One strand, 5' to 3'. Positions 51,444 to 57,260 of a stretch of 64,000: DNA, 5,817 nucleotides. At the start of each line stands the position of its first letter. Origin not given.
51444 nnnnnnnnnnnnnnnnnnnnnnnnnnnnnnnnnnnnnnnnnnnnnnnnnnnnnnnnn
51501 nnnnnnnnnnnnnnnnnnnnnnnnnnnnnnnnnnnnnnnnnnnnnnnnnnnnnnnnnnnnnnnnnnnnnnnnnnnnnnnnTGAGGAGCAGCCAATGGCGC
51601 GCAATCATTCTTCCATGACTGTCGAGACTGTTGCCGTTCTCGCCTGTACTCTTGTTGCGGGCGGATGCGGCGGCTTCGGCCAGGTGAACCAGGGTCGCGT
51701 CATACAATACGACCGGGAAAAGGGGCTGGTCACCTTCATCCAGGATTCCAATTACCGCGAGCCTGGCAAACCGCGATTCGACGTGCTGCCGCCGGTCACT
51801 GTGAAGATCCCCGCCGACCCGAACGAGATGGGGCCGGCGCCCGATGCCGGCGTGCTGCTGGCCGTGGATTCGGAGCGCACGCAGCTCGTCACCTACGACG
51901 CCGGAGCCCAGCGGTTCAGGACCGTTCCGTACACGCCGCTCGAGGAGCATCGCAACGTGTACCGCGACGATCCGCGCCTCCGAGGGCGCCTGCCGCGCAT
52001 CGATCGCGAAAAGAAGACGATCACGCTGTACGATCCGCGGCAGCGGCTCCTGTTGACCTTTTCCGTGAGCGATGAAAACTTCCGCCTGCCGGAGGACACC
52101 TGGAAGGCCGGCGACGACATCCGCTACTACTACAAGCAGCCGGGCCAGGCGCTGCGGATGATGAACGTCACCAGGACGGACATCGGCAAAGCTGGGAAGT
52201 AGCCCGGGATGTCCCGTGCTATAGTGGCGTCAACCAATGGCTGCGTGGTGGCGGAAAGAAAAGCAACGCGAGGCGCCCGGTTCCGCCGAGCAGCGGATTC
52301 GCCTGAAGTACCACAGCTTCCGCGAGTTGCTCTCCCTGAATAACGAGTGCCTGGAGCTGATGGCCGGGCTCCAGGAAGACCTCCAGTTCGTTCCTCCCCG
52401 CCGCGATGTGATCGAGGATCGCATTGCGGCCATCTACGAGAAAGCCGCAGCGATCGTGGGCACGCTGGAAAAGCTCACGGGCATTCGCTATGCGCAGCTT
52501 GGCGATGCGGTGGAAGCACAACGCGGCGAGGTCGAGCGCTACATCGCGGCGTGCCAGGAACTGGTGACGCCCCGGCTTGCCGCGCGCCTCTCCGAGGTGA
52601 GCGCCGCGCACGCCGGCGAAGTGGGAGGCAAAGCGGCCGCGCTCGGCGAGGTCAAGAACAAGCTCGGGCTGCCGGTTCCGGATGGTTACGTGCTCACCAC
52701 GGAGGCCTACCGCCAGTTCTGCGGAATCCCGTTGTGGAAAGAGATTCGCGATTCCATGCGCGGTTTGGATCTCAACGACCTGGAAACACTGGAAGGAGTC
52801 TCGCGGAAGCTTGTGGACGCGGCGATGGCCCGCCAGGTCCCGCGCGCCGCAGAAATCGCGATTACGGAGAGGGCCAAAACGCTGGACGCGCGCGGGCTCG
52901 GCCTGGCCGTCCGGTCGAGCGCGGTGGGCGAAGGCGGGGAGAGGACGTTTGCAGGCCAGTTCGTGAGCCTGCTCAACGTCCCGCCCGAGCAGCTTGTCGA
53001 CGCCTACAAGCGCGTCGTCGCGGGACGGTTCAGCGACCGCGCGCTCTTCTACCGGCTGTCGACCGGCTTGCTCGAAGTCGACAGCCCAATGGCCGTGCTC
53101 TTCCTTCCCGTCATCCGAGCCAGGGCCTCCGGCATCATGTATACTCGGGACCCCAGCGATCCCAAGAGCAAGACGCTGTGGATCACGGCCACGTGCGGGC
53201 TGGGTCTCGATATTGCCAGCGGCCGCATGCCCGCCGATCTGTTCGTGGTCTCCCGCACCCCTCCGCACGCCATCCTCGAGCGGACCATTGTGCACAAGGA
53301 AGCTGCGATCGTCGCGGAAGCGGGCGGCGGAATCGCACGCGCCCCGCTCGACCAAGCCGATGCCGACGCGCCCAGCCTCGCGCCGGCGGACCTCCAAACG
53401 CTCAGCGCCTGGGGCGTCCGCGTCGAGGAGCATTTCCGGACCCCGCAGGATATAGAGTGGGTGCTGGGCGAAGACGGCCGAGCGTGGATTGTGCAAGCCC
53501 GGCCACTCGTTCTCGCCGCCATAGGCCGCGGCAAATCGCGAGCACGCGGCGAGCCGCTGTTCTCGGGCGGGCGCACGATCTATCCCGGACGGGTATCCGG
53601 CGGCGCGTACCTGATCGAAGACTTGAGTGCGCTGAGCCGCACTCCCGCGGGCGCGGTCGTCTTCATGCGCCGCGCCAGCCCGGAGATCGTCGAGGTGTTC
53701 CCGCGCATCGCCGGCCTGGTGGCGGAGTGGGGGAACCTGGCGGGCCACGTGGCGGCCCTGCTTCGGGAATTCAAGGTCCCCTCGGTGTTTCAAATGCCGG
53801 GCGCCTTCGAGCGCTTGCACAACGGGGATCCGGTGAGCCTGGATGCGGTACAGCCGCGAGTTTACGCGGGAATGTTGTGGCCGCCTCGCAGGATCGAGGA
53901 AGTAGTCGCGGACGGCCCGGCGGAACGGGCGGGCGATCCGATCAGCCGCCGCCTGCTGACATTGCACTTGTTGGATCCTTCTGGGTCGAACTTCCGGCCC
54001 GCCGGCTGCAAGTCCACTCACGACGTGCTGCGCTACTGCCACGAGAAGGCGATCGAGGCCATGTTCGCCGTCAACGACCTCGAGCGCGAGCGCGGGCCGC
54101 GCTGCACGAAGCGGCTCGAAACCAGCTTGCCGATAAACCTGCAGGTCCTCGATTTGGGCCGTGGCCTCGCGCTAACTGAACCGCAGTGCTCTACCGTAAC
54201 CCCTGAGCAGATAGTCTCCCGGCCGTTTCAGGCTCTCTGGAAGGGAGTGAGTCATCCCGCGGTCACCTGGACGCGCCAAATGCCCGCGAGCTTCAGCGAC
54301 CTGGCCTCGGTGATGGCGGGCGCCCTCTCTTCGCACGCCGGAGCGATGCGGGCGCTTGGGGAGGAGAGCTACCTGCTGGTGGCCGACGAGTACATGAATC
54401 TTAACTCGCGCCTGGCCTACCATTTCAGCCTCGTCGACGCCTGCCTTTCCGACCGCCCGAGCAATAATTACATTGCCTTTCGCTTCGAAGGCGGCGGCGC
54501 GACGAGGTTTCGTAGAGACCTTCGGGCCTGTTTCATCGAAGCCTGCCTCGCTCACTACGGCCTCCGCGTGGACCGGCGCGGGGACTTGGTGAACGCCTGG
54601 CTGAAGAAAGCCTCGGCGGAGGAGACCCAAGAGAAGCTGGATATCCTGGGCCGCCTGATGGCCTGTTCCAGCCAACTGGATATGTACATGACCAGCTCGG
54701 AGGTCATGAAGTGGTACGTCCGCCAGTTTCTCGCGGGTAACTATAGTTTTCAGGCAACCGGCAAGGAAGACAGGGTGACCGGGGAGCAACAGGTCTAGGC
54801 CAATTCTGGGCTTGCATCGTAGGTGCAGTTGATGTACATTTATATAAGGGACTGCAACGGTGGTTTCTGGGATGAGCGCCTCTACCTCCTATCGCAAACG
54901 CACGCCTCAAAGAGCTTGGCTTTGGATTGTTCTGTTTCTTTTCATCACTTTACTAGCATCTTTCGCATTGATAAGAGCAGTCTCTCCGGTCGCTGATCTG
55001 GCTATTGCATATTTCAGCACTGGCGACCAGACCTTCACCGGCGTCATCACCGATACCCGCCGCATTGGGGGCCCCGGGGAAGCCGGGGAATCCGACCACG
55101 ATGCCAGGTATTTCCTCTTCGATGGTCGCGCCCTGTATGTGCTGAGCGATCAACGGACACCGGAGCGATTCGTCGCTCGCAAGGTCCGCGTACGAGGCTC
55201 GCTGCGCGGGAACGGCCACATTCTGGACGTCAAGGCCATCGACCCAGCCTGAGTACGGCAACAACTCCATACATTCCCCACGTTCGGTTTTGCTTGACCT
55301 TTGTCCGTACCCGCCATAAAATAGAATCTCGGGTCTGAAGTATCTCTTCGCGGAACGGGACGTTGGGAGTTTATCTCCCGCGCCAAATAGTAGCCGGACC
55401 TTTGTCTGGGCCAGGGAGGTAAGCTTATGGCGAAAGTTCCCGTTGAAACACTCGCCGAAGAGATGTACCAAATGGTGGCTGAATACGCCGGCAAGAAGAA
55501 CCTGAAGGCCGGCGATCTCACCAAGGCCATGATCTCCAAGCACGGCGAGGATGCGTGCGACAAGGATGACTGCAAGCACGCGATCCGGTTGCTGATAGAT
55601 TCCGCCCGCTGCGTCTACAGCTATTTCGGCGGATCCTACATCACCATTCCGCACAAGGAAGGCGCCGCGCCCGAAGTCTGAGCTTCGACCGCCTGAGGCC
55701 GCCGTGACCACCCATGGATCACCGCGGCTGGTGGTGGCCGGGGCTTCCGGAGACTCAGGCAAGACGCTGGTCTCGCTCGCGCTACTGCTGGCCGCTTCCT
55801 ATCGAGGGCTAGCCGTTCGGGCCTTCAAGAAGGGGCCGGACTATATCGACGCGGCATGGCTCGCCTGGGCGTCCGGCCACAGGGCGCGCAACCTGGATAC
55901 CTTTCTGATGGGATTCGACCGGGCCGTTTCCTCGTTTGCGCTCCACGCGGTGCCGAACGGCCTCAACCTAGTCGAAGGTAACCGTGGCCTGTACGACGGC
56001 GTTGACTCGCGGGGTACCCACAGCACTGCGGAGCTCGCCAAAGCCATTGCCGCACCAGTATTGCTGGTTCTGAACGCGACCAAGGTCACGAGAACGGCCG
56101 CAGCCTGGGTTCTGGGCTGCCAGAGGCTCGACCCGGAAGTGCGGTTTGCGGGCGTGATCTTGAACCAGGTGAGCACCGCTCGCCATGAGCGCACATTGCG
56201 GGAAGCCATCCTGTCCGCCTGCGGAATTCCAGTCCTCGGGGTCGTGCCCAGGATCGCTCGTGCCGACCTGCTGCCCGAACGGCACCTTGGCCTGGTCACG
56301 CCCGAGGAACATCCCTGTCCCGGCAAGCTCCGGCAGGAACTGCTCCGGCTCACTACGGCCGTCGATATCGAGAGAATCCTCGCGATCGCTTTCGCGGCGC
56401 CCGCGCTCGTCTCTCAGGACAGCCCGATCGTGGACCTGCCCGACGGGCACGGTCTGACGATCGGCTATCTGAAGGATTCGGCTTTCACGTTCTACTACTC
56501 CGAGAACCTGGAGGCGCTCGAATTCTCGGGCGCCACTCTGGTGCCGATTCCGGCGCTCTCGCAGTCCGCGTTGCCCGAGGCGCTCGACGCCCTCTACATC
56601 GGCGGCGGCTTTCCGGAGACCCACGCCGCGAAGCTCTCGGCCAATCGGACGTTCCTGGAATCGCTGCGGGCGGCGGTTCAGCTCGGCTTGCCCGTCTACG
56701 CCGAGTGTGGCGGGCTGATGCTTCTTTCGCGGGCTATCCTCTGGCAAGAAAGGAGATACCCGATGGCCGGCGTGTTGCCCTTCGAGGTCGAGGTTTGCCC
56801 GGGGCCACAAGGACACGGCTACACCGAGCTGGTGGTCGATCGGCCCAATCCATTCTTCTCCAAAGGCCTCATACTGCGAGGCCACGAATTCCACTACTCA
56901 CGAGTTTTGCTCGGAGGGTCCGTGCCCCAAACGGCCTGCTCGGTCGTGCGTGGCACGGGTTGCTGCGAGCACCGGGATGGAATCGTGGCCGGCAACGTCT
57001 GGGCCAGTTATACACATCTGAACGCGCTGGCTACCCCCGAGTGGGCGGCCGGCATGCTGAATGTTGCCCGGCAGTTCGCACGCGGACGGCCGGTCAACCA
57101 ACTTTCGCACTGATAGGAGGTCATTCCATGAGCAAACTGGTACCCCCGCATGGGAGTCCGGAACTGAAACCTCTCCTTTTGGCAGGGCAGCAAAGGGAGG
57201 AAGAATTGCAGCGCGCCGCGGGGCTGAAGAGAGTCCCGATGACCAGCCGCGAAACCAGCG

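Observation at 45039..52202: Three TauE/DUF81 permeases interleaved with an outer-membrane alginate-export porin and three small envelope proteins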

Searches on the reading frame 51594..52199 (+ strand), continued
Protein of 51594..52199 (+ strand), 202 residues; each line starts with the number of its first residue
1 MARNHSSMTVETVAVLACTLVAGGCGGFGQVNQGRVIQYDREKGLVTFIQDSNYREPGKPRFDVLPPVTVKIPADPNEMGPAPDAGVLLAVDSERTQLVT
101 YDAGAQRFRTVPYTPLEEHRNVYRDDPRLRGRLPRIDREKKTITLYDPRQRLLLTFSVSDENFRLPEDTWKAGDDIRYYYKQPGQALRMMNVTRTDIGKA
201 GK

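Call 85: find_related_loci(query=A4, collection=metagenome_contigs, flank=10000)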
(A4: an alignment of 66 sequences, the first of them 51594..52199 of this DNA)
Query A4 (202 aa) in metagenome_contigs; peptide patterns used: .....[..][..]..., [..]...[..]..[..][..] (x = any residue, [..] = any of these).
251 stretches matched a pattern; 186 encode a relative of the query (tblastn E <= 1e-3); the best 80 are kept; 80 distinct loci.
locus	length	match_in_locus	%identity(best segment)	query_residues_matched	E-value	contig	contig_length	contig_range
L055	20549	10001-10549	68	20-202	1e-82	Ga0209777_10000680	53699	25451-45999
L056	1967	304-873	60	14-202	1e-79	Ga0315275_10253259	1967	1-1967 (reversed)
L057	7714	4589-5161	60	13-200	7e-77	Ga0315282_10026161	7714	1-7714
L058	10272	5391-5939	61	16-197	4e-75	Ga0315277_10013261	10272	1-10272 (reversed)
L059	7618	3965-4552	59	2-197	6e-75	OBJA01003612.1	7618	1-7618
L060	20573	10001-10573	59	12-202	3e-74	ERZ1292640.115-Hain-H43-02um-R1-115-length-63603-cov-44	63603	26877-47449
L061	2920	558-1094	62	24-202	1e-71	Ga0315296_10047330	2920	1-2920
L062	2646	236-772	62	24-202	1e-71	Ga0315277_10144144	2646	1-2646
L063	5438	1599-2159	55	13-199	1e-70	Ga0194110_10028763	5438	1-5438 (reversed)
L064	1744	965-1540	56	5-197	2e-73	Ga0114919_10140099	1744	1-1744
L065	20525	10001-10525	61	24-197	3e-70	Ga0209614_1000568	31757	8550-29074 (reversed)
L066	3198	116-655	58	24-202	2e-70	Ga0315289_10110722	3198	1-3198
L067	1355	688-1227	59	24-202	2e-74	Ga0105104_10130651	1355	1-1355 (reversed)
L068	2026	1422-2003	56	8-202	4e-72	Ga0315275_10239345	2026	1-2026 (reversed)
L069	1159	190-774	56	6-202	8e-75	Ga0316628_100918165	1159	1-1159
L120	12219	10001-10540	50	16-200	1e-61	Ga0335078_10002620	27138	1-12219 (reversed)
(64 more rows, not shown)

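Call 104: search_protein_families(library=pfam, proteins=[L120:6931-8535:+], max_evalue=0.001)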
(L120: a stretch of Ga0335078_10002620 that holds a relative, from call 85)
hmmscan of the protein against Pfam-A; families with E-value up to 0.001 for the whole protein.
L120:6931-8535:+ (535 aa): 1 family
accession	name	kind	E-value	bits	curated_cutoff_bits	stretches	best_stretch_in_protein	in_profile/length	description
PF07396.17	Porin_O_P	-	1.9e-26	93.6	20.9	1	174-507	2-345/370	Phosphate-selective porin O and P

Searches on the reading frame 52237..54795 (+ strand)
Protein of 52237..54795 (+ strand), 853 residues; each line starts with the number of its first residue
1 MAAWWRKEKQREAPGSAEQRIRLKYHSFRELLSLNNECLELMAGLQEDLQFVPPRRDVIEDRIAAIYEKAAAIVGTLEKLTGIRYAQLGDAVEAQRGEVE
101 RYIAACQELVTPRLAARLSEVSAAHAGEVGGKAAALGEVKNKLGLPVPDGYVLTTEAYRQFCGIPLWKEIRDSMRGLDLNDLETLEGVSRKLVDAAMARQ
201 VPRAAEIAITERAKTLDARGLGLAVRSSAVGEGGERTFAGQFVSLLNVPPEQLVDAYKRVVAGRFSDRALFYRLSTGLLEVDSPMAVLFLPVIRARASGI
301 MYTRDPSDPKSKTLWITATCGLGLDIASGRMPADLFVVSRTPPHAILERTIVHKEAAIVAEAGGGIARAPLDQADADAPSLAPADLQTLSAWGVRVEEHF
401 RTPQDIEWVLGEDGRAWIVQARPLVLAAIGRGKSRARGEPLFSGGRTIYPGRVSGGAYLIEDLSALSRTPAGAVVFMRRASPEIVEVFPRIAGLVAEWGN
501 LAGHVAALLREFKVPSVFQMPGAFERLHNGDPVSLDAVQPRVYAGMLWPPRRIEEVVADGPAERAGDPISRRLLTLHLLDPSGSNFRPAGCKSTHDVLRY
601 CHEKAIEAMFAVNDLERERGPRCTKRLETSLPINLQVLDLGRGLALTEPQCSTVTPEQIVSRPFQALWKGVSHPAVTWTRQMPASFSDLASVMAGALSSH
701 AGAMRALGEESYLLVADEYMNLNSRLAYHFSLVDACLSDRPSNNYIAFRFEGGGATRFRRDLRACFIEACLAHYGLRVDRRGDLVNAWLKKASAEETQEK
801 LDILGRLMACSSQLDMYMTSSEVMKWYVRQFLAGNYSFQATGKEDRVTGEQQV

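Call 4: search_protein_families(library=pfam, proteins=[window:52237-54795:+], max_evalue=0.01)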
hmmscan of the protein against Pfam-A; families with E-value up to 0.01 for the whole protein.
window:52237-54795:+ (853 aa): 2 families
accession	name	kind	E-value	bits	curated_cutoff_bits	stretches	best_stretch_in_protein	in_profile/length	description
PF01326.24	PPDK_N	-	5.4e-66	223.5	27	1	128-424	3-309/328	Pyruvate phosphate dikinase, AMP/ATP-binding domain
PF00391.29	PEP-utilizers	-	7.8e-11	41.9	23.1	1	470-537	2-69/72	PEP-utilising enzyme, mobile domain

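Call 5: search_protein_families(library=ncbifam, proteins=[window:52237-54795:+], max_evalue=0.01)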
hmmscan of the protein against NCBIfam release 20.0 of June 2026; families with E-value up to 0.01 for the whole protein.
window:52237-54795:+ (853 aa): 21 families
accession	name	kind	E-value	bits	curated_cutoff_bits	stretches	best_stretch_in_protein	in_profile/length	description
NF005057.0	PRK06464.1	equivalog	6.8e-68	229.5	598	1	116-547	8-465/798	phosphoenolpyruvate synthase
TIGR01418.1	PEP_synth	equivalog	4.1e-65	220.5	739.75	1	118-547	5-461/784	pyruvate, water dikinase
NF041857.1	RIF_Ptrans_rph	equivalog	1.4e-58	199.1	999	2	117-425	5-311/864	rifamycin-inactivating phosphotransferase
NF004881.0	PRK06241.2-2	equivalog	2.4e-57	194.8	883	2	118-425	8-311/898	phosphoenolpyruvate synthase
NF004877.0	PRK06241.1-2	subfamily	6.4e-55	186.8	866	2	117-424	7-312/869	phosphoenolpyruvate synthase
NF052632.1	undecylprod_RedH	equivalog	1.8e-53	181.7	1350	2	117-428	5-297/880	undecylprodigiosin ligase RedH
NF004878.0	PRK06241.1-3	subfamily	4.5e-51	173.9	945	1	119-424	9-311/891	phosphoenolpyruvate synthase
NF004879.0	PRK06241.1-4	equivalog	1.4e-45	155.8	976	1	118-425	8-313/868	phosphoenolpyruvate synthase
NF000283.1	RPH_KJ151292.1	equivalog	1.5e-44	152.4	1700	2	112-425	3-314/865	rifamycin-inactivating phosphotransferase Rph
NF052631.1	prodigiosin_PigC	equivalog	1.9e-44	151.8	1300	2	123-426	10-299/883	prodigiosin ligase PigC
NF004883.0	PRK06241.2-4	equivalog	1.7e-36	125.7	1063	2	128-425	31-328/928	phosphoenolpyruvate synthase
NF004880.0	PRK06241.2-1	equivalog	1e-34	119.7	972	3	120-331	6-216/837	phosphoenolpyruvate synthase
NF004882.0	PRK06241.2-3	equivalog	9.4e-21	73.6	850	2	126-309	9-188/827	phosphoenolpyruvate synthase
NF004531.0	PRK05878.1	equivalog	9.4e-11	41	456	1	440-547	351-459/534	pyruvate, phosphate dikinase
NF006153.0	PRK08296.1-5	subfamily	2.6e-08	32.7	578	1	445-542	506-603/608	hypothetical protein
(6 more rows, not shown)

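Call 24: search_solved_structures(query=window:52237-54795:+, max_evalue=0.01)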
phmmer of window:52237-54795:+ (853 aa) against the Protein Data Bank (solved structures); distinct sequences matched with E-value up to 0.01: 17.
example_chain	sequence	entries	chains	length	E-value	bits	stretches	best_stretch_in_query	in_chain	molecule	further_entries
2ols_A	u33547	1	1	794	1.1e-40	143.3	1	127-547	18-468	Phosphoenolpyruvate synthase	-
8a8e_A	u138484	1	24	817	9.5e-40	140.2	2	139-569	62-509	Phosphoenolpyruvate synthase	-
5hv1_A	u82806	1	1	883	1.2e-37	133.2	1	104-425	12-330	Phosphoenolpyruvate synthase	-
5hv2_A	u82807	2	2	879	7.3e-37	130.6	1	120-425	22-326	Phosphoenolpyruvate synthase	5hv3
5fbs_A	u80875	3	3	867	7.5e-37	130.6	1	120-425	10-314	Phosphoenolpyruvate synthase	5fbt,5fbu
9dae_A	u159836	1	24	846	3.4e-35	125.1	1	115-566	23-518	Phosphoenolpyruvate synthase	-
5hv6_A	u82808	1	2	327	2.1e-33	119.2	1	119-425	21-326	Phosphoenolpyruvate synthase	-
9goj_A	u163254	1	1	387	3e-33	118.7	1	116-423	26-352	Phosphoenolpyruvate synthase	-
2x0s_A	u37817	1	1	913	5e-05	25.3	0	129-174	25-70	PYRUVATE PHOSPHATE DIKINASE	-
1ggo_A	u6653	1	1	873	6.1e-05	25.1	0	119-175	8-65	PROTEIN (PYRUVATE, PHOSPHATE DIKINASE)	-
1dik_A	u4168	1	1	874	0.00012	24.1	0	119-209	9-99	PYRUVATE PHOSPHATE DIKINASE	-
1vbg_A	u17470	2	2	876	0.00017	23.6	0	129-235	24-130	pyruvate,orthophosphate dikinase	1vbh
9pzl_A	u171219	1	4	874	0.0002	23.3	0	119-175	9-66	Pyruvate, phosphate dikinase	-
1kbl_A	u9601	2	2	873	0.00021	23.3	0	119-175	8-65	PYRUVATE PHOSPHATE DIKINASE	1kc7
2r82_A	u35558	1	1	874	0.00022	23.2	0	119-186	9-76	Pyruvate, phosphate dikinase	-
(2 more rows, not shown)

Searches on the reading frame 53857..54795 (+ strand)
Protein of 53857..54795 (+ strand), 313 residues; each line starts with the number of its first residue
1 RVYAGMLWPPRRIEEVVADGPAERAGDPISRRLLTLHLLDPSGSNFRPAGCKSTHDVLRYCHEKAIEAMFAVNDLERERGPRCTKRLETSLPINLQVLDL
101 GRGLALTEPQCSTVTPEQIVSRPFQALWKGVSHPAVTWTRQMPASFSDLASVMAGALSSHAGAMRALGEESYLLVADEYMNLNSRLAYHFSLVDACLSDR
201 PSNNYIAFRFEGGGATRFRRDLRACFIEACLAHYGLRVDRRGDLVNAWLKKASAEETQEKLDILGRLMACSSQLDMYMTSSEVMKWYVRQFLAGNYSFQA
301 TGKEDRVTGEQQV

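Call 58: search_protein_families(library=pfam, proteins=[window:53857-54795:+], max_evalue=1)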
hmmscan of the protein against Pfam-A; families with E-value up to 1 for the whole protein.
window:53857-54795:+ (313 aa): 0 families

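Call 77: search_protein_representatives(protein=window:53914-54795:+)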
Query: 294 residues. Proteins with E-value up to 0.001 (for the whole library): 1132; up to 1e-10: 862; up to 1e-30: 546. The best 150 are listed.
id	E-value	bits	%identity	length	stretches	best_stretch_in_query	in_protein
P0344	1.2e-129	448.3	69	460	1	5-282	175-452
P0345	2.5e-129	447.1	71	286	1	6-284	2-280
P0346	2.4e-124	430.8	67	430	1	4-290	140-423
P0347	9.2e-122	422.3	68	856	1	8-282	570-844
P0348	1.3e-118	412.0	65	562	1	4-285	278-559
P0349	5.5e-96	337.8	53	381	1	6-281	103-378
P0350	4.5e-91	321.6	53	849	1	7-281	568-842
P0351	1.8e-87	309.8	70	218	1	93-284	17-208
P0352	2.5e-85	302.8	49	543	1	7-282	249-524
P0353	5.1e-85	301.8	49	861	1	5-282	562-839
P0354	8.3e-77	274.8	61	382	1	7-212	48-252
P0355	4.2e-75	269.2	44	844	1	7-278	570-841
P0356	1.9e-74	267.1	49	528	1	14-278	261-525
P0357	4.0e-74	266.0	63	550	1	5-197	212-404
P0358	6.9e-72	258.7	44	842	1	10-279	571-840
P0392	6.1e-56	206.4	37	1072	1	1-286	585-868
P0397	1.9e-53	198.2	36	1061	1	9-290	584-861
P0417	5.3e-51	190.2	37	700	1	12-290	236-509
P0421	9.0e-51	189.4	37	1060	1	8-283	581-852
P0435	3.3e-49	184.3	38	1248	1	11-281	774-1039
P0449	2.6e-48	181.3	38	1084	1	16-280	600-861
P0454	8.8e-48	179.6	36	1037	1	10-281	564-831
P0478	3.7e-46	174.3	35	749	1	14-286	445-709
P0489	9.6e-46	172.9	38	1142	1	19-285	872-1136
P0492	1.2e-45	172.6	35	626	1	27-290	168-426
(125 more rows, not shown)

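Call 78: search_protein_families(library=pfam, proteins=[P0392, P0397, P0421, P0435, P0489, P0449, P0417, P0454, P0478, P0492], max_evalue=0.001)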
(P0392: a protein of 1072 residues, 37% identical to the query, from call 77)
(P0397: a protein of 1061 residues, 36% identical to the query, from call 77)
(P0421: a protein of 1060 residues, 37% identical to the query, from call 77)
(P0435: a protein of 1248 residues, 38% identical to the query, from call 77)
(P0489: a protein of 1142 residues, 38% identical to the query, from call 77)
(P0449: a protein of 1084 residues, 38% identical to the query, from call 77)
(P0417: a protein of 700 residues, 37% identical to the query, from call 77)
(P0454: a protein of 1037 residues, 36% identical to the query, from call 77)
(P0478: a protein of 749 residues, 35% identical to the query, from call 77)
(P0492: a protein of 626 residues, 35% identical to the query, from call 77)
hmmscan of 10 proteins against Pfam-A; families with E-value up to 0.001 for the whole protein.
P0392 (1072 aa): 2 families
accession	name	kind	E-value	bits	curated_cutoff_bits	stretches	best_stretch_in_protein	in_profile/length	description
PF01326.24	PPDK_N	-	3.9e-83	279.9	27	1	125-449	3-318/328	Pyruvate phosphate dikinase, AMP/ATP-binding domain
PF00391.29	PEP-utilizers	-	8.9e-21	73.7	23.1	1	490-558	2-70/72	PEP-utilising enzyme, mobile domain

P0397 (1061 aa): 3 families
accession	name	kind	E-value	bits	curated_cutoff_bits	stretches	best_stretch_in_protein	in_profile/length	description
PF01326.24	PPDK_N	-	1.5e-90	304.3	27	1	131-431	2-309/328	Pyruvate phosphate dikinase, AMP/ATP-binding domain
PF00391.29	PEP-utilizers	-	2e-19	69.4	23.1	1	481-551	1-71/72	PEP-utilising enzyme, mobile domain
PF21708.4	Glyco_hydro_59_C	-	8.9e-06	26.3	27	1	988-1051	109-173/175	Galactocerebrosidase, C-terminal lectin domain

P0421 (1060 aa): 2 families
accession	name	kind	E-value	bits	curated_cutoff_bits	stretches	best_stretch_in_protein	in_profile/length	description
PF01326.24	PPDK_N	-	4.3e-80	269.9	27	1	131-434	3-313/328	Pyruvate phosphate dikinase, AMP/ATP-binding domain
PF00391.29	PEP-utilizers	-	1.6e-14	53.7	23.1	1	480-549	2-71/72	PEP-utilising enzyme, mobile domain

P0435 (1248 aa): 3 families
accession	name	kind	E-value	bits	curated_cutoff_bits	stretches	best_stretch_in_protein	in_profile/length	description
PF01326.24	PPDK_N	-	8.8e-83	278.7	27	1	320-621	2-310/328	Pyruvate phosphate dikinase, AMP/ATP-binding domain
PF00391.29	PEP-utilizers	-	5e-15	55.3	23.1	1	670-737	2-69/72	PEP-utilising enzyme, mobile domain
PF01451.26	LMWPc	-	5.9e-12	46.4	23.2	1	31-119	1-98/144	Low molecular weight phosphotyrosine protein phosphatase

P0489 (1142 aa): 3 families
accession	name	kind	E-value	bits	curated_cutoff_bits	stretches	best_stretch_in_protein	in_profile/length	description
PF01326.24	PPDK_N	-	1.1e-75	255.4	27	1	421-724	3-314/328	Pyruvate phosphate dikinase, AMP/ATP-binding domain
PF09608.15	Alph_Pro_TM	-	1e-40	140.3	24.5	1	39-255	8-224/227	Putative transmembrane protein (Alph_Pro_TM)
PF00391.29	PEP-utilizers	-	5.4e-15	55.2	23.1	1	769-835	4-70/72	PEP-utilising enzyme, mobile domain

P0449 (1084 aa): 2 families
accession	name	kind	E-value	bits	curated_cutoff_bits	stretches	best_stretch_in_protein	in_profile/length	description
PF01326.24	PPDK_N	-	1.2e-63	215.8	27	2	130-343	2-220/328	Pyruvate phosphate dikinase, AMP/ATP-binding domain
PF00391.29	PEP-utilizers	-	6.4e-17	61.4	23.1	1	491-559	2-70/72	PEP-utilising enzyme, mobile domain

P0417 (700 aa): 2 families
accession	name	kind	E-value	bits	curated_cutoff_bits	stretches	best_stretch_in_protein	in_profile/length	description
PF00391.29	PEP-utilizers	-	8.3e-16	57.8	23.1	1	132-196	3-67/72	PEP-utilising enzyme, mobile domain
PF01326.24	PPDK_N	-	4.9e-10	39.6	27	1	18-89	238-315/328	Pyruvate phosphate dikinase, AMP/ATP-binding domain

P0454 (1037 aa): 2 families
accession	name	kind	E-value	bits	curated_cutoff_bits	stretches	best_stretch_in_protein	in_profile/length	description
PF01326.24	PPDK_N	-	2.7e-71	241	27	1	126-420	3-318/328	Pyruvate phosphate dikinase, AMP/ATP-binding domain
PF00391.29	PEP-utilizers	-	3.2e-16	59.1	23.1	1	461-529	4-72/72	PEP-utilising enzyme, mobile domain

P0478 (749 aa): 2 families
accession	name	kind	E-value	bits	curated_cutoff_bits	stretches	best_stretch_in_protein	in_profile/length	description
PF01326.24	PPDK_N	-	1.6e-80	271.3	27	1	2-295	16-316/328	Pyruvate phosphate dikinase, AMP/ATP-binding domain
PF00391.29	PEP-utilizers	-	1.7e-18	66.4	23.1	1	340-406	3-69/72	PEP-utilising enzyme, mobile domain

P0492 (626 aa): 4 families
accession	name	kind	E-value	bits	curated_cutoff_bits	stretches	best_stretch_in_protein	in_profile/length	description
PF01326.24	PPDK_N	-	1.6e-09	37.9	27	1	117-170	2-55/328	Pyruvate phosphate dikinase, AMP/ATP-binding domain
PF06439.18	3keto-disac_hyd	-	8.5e-06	26.4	26.8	1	547-615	110-186/187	3-keto-disaccharide hydrolase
PF21708.4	Glyco_hydro_59_C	-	0.0001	22.8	27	1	554-616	110-173/175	Galactocerebrosidase, C-terminal lectin domain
PF13385.13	Laminin_G_3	-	0.00058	20.5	27.6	0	539-593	56-110/151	Concanavalin A-like lectin/glucanases superfamily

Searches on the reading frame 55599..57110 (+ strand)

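Call 29: search_protein_families(library=pfam, proteins=[window:55599-57110:+], max_evalue=0.0001)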
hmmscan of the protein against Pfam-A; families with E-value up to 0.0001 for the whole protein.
window:55599-57110:+ (504 aa): 3 families
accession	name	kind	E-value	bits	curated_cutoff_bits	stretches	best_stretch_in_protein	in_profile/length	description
PF07685.20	GATase_3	-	3.4e-35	121.9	27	1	287-476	1-191/196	CobB/CobQ-like glutamine amidotransferase domain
PF01656.29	CbiA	-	9.8e-15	55.1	25.4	1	44-230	1-123/125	CobQ/CobB/MinD/ParA nucleotide binding domain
PF13500.12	AAA_26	-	8.4e-14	52.3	27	1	124-220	103-192/198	AAA domain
